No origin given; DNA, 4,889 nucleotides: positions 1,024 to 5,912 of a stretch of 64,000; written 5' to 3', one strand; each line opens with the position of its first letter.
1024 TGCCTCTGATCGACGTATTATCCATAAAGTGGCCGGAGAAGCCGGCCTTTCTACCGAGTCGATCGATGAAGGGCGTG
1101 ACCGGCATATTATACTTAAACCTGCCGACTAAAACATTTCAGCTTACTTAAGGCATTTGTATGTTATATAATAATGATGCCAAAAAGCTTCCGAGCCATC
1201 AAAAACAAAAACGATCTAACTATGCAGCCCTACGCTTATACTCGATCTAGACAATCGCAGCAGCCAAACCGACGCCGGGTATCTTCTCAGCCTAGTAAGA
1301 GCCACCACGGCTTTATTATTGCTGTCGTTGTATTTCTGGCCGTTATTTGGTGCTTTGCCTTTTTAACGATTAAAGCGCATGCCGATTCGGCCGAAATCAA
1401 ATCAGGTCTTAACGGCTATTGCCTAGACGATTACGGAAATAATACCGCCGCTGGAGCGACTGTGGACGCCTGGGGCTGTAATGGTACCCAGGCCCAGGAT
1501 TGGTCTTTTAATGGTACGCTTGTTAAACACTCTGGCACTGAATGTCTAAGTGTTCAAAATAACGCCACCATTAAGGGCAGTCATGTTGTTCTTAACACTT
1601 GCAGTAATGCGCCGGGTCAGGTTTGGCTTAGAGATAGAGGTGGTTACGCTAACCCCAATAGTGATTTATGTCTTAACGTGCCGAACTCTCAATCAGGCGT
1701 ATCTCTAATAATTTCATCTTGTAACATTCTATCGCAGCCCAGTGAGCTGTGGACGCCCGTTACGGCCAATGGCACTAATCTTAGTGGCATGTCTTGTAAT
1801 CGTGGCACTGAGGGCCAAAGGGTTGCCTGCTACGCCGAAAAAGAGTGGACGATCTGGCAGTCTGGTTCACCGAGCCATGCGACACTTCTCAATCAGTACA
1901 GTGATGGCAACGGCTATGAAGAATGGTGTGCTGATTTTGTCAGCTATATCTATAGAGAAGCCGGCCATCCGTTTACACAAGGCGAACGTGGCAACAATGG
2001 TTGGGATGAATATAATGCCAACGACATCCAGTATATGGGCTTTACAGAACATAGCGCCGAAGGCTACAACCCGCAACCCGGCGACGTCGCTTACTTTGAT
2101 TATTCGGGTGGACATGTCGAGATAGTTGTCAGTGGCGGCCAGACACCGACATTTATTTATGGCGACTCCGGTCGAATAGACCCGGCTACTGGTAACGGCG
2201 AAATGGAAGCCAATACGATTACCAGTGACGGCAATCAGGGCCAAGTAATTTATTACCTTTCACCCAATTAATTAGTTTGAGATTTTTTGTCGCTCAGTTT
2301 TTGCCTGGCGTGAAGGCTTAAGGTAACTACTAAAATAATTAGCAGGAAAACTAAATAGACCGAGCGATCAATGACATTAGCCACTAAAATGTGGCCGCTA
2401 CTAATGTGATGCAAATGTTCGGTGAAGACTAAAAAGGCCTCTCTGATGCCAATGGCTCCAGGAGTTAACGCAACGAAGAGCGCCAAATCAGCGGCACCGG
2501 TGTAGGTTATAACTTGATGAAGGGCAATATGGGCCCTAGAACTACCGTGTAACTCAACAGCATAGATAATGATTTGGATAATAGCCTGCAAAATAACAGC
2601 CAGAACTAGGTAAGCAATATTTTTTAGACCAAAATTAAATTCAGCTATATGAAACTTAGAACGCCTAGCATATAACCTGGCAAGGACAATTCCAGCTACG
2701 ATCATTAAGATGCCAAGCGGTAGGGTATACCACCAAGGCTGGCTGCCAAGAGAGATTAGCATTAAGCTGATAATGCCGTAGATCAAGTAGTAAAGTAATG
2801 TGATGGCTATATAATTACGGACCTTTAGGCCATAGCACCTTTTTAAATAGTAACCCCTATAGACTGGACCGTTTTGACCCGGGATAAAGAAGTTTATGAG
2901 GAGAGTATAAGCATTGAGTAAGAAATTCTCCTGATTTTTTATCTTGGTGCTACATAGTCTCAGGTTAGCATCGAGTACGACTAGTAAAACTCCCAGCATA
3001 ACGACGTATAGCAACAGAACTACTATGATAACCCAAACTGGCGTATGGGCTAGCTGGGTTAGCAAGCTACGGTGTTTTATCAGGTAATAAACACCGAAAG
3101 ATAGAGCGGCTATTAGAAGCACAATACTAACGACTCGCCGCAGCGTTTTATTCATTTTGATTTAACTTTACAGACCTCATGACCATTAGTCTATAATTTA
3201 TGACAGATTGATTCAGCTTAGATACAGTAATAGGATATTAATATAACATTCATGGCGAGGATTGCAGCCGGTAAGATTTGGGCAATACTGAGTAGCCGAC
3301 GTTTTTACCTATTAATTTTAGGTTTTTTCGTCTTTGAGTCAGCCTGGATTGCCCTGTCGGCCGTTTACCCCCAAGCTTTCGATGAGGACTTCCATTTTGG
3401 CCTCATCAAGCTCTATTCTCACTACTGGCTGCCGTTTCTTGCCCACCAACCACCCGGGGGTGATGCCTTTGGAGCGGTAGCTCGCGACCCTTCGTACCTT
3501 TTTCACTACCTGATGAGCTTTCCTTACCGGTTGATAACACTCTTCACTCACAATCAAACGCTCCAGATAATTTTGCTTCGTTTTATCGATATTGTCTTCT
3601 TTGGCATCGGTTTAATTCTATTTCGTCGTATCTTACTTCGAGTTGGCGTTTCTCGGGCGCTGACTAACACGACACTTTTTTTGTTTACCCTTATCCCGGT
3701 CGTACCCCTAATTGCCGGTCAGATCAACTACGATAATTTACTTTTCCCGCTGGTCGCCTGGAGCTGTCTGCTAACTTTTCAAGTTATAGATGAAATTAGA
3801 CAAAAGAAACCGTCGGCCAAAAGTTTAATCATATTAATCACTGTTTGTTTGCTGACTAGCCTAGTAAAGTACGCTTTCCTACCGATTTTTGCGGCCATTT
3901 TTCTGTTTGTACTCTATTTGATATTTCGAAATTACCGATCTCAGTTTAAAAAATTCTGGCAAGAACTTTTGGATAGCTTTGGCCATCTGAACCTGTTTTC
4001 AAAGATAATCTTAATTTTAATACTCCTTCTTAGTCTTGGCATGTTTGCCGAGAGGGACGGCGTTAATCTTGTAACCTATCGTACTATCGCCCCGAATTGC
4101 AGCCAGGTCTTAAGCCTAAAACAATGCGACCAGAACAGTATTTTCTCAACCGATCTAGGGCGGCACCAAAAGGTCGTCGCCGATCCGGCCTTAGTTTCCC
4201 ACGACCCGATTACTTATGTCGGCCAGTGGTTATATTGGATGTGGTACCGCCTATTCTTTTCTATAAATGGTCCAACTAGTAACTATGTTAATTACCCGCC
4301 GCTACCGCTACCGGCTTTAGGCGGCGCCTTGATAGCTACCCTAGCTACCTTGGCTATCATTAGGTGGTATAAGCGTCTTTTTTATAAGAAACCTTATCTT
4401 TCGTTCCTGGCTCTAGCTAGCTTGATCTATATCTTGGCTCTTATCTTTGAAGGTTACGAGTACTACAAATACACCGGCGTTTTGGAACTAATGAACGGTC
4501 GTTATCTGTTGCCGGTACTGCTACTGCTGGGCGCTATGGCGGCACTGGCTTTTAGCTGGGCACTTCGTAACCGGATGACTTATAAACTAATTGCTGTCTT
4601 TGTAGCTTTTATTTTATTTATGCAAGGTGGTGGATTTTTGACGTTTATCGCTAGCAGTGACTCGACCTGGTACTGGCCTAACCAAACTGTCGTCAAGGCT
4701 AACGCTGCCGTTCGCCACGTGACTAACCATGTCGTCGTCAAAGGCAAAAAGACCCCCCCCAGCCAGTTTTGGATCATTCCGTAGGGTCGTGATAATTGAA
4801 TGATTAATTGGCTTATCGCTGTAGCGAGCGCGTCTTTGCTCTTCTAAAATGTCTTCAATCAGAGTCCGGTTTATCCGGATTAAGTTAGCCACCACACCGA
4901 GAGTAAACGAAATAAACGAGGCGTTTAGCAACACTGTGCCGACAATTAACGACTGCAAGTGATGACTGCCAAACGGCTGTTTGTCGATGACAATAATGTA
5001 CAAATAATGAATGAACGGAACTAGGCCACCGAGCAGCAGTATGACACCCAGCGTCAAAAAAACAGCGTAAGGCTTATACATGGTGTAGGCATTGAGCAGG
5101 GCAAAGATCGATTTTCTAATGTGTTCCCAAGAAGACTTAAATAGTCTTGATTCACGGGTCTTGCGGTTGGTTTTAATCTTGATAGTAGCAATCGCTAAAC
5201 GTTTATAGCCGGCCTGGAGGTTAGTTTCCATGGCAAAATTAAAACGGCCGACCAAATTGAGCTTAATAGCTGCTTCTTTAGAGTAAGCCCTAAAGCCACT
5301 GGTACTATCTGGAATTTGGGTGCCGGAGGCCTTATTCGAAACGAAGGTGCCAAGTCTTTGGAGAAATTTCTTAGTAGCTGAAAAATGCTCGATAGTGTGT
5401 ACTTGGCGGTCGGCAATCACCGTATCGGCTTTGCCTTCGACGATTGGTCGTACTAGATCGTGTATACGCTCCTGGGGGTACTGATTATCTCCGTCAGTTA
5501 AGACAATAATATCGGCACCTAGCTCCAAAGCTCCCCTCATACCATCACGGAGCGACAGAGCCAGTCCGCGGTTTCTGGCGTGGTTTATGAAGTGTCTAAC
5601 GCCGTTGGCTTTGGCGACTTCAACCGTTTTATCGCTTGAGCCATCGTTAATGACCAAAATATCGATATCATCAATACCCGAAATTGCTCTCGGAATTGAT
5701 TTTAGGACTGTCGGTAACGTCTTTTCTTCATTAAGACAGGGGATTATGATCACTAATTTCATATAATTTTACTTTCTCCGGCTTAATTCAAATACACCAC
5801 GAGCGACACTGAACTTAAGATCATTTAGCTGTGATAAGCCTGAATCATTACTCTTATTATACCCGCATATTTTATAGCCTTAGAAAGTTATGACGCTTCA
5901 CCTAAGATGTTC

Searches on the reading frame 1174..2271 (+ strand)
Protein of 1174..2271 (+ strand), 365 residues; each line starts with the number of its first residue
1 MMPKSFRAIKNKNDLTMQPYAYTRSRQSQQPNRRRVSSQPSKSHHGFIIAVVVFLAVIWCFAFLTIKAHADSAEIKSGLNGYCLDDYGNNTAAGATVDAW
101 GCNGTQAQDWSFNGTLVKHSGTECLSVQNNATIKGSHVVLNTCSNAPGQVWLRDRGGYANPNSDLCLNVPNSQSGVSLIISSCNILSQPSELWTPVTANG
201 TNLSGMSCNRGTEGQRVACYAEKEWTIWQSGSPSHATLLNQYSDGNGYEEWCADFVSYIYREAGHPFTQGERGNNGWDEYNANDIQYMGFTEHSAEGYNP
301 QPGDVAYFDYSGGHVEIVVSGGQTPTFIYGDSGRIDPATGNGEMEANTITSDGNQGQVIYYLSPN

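Call 68: search_protein_families(library=pfam, proteins=[window:1174-2271:+], max_evalue=0.0001)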
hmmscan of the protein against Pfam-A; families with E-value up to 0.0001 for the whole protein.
window:1174-2271:+ (365 aa): 3 families
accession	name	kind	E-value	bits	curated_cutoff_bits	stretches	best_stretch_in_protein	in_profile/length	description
PF00652.28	Ricin_B_lectin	-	1.6e-25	90.1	29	2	73-184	3-118/126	Ricin-type beta-trefoil lectin domain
PF14200.12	RicinB_lectin_2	-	1.8e-10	41.8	25.6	1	67-112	9-54/89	Ricin-type beta-trefoil lectin domain-like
PF05257.22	CHAP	-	1.2e-09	39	26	1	244-321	2-69/81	CHAP domain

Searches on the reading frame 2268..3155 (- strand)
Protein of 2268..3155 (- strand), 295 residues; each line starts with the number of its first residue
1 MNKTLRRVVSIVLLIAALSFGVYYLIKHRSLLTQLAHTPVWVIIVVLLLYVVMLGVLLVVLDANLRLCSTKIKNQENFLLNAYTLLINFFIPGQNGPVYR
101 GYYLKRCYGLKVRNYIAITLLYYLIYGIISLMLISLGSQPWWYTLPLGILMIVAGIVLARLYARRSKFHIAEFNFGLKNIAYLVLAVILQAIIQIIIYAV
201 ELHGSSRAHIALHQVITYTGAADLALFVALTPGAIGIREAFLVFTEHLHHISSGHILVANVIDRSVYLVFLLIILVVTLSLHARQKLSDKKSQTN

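Call 69: search_protein_families(library=pfam, proteins=[window:2268-3155:-], max_evalue=0.0001)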
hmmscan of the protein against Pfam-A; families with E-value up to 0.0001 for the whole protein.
window:2268-3155:- (295 aa): 1 family
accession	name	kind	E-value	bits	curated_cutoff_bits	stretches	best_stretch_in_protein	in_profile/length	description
PF03706.18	LPG_synthase_TM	-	9.5e-14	52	33.4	1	12-274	6-301/302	Lysylphosphatidylglycerol synthase TM region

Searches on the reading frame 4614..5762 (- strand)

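Call 68: search_protein_families(library=pfam, proteins=[window:4614-5762:-], max_evalue=0.0001)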
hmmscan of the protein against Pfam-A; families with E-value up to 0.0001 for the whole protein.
window:4614-5762:- (382 aa): 1 family
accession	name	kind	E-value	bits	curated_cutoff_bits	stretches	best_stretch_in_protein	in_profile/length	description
PF00535.33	Glycos_transf_2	-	5.6e-24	85.4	23.3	1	5-167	2-166/168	Glycosyl transferase family 2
